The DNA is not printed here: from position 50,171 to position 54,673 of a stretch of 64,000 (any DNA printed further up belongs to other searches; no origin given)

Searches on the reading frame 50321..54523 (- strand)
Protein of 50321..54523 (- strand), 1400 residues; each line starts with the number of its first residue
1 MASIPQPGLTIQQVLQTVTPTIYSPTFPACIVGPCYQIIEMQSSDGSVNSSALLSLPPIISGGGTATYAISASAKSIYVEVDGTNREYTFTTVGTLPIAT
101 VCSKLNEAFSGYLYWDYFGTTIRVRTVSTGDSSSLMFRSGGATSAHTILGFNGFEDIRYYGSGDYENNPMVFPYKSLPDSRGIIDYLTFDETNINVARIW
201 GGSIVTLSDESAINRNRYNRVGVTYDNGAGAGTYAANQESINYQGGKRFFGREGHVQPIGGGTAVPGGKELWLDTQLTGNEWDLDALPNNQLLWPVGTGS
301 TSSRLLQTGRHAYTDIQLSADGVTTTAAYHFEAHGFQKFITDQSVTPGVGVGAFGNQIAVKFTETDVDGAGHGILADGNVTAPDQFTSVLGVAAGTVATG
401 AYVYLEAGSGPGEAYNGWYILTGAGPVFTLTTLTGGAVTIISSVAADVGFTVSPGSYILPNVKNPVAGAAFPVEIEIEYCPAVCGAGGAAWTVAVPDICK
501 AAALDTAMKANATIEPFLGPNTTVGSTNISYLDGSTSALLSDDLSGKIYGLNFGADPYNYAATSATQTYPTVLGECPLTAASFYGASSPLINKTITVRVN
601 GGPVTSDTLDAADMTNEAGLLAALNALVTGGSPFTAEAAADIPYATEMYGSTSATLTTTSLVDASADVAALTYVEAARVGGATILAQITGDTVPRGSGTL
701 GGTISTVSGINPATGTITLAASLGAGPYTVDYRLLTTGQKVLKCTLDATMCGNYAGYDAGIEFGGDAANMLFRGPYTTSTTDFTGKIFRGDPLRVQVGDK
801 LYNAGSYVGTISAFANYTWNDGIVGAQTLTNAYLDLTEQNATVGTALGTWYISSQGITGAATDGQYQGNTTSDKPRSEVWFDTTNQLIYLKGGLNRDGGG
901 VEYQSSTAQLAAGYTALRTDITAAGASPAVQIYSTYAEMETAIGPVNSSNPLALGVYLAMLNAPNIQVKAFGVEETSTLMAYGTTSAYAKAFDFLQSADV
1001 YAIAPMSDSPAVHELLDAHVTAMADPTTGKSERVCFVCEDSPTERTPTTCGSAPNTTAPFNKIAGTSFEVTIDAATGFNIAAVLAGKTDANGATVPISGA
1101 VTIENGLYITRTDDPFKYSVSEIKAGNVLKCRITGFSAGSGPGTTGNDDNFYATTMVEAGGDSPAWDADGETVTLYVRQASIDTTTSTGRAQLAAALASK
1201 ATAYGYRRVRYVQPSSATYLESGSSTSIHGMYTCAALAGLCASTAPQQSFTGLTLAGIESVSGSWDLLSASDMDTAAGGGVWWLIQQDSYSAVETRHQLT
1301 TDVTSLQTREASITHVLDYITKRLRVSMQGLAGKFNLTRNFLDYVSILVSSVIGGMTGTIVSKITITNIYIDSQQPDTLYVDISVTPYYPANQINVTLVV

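Call 52: search_protein_families(library=phrogs, proteins=[window:50321-54523:-], max_evalue=0.001)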
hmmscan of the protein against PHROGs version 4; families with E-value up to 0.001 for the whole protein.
window:50321-54523:- (1400 aa): 1 family
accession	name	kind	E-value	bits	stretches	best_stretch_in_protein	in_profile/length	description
phrog_279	-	tail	1.1e-12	48.5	1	1196-1400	276-482/489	tail sheath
